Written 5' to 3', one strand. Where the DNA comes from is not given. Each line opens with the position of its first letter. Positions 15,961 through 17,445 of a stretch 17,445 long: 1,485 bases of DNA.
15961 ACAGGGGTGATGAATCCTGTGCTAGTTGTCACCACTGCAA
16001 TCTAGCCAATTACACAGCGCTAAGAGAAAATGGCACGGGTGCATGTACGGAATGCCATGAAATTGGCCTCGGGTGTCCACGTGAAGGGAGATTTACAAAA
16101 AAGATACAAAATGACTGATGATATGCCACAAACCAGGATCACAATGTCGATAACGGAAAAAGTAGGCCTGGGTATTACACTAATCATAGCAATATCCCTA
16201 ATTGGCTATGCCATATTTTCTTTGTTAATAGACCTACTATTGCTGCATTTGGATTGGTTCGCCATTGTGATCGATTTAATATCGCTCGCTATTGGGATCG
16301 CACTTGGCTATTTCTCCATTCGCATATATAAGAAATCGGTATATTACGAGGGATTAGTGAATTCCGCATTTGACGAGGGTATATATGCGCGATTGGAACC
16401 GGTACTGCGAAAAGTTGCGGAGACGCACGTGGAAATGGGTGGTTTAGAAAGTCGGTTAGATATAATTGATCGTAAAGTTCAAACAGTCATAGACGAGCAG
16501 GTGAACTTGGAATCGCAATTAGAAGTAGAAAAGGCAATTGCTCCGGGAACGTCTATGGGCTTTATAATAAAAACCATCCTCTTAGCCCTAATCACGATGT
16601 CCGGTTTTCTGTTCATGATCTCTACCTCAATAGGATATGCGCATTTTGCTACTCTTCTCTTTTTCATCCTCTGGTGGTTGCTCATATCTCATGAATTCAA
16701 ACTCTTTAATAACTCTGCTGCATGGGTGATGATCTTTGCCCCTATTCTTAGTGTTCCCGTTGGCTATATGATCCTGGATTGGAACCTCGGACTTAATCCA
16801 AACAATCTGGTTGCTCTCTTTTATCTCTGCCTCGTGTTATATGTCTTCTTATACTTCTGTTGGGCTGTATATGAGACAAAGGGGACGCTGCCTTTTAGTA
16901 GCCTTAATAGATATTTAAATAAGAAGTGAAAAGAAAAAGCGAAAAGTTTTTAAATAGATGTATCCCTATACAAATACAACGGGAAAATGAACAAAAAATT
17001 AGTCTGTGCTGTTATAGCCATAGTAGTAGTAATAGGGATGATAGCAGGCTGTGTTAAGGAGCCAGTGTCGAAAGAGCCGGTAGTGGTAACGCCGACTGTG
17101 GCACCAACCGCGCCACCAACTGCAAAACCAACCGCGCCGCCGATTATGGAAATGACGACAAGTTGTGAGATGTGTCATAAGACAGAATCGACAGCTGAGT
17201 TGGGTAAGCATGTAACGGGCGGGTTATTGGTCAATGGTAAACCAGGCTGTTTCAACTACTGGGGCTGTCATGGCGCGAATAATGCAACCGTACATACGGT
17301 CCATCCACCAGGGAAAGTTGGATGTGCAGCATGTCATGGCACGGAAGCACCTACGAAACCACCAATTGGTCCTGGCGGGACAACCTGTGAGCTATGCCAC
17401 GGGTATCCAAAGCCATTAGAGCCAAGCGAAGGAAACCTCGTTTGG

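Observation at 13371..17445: Candidate extracellular-cytochrome processing/assembly operon: three paralogous mini multihaem cytochromes coupled to their own S26B signal peptidase and a 6-TM coiled-coil membrane protein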

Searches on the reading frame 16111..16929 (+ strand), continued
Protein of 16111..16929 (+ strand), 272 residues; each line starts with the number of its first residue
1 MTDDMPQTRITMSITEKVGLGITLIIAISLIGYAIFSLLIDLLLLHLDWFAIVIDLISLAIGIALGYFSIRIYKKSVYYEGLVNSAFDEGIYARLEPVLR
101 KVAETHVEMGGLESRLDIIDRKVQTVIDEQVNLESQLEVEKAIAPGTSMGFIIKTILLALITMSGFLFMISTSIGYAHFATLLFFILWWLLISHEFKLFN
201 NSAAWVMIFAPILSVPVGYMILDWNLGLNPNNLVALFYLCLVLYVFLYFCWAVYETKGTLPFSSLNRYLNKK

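Call 89: list_cluster_members(proteins=[P0242, P0245, P0250, P0254, P0262, P0269, P0271, P0277, P0281, P0290])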
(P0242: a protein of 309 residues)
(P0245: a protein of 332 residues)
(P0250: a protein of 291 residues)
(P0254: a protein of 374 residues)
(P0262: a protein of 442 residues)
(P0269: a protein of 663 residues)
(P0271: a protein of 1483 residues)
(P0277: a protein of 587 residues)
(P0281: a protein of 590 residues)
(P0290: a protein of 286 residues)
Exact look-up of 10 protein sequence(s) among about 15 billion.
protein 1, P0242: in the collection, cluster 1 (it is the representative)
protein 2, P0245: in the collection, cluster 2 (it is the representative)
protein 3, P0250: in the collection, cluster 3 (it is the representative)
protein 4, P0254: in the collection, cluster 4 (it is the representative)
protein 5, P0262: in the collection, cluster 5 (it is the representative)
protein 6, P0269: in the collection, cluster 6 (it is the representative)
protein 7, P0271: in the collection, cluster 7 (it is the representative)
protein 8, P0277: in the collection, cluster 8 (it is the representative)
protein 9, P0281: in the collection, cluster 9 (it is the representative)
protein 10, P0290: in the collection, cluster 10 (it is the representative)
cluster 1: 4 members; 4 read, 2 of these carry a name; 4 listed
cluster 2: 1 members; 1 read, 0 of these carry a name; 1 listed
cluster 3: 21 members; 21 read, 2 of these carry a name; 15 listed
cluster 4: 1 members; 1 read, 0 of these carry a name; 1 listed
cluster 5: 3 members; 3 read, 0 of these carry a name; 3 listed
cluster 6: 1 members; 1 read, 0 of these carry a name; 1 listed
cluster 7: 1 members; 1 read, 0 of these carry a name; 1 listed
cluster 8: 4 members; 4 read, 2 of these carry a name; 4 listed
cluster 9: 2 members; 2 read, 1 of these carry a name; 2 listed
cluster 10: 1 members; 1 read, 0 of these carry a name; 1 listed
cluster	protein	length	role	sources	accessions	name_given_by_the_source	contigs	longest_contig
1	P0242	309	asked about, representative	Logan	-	-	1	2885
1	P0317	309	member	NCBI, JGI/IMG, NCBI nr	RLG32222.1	hypothetical protein DRN98_05595 [Methanosarcinales archaeon] | MAG: hypothetical protein DRN98_05595 [Methanosarcinales archaeon]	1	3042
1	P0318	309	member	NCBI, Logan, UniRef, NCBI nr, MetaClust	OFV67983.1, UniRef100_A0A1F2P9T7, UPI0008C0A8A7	MAG: conserved hypothetical protein, membrane [Candidatus Syntrophoarchaeum caldarius] | Uncharacterized protein n=1 Tax=Candidatus Syntropharchaeum caldarium TaxID=1838285 ... | status=active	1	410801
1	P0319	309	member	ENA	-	-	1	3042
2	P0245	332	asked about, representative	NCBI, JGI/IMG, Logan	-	-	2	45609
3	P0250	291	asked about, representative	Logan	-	-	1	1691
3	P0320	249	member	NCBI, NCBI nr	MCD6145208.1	MAG: hypothetical protein J7J03_02245, partial [Methanosarcinales archaeon] | hypothetical protein [Methanosarcinales archaeon]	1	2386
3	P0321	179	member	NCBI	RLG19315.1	hypothetical protein DRN77_08940, partial [Methanosarcinales archaeon]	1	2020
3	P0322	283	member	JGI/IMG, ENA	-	-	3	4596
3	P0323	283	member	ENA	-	-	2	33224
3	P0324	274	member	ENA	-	-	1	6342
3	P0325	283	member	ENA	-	-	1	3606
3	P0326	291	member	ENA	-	-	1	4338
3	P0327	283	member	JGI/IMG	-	-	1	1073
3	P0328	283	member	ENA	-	-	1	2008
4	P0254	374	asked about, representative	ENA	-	-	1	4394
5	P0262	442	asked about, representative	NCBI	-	-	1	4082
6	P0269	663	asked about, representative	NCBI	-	-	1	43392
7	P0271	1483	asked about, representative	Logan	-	-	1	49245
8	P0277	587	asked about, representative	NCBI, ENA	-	-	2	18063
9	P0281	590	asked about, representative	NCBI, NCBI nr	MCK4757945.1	MAG: hypothetical protein KAS67_05805 [Thermoplasmata archaeon] | hypothetical protein [Thermoplasmata archaeon]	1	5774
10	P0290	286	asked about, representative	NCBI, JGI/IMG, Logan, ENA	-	-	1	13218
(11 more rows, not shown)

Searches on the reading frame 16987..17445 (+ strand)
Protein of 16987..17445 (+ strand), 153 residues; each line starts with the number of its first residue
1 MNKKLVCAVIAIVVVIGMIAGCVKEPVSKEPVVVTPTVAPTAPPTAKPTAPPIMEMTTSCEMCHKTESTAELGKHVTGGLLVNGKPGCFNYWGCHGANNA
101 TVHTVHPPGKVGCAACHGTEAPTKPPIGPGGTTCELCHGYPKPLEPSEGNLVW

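Call 10: search_protein_families(library=pfam, proteins=[window:16987-17445:+], max_evalue=0.1)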
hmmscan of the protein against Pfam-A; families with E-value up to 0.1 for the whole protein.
window:16987-17445:+ (153 aa): 3 families
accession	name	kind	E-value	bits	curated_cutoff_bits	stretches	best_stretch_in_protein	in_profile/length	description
PF14537.11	Cytochrom_c3_2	-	0.00049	20.9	25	1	106-144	2-39/79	Cytochrome c3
PF04886.17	PT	-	0.0026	17.7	26.2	1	35-55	9-29/36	PT disordered repeat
PF14522.11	Cytochrome_C7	-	0.023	15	24.8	0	57-138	13-66/67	Cytochrome c7 and related cytochrome c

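Call 48: search_protein_families(library=ncbifam, proteins=[window:16987-17445:+], max_evalue=0.01)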
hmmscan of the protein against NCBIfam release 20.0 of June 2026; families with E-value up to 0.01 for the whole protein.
window:16987-17445:+ (153 aa): 0 families
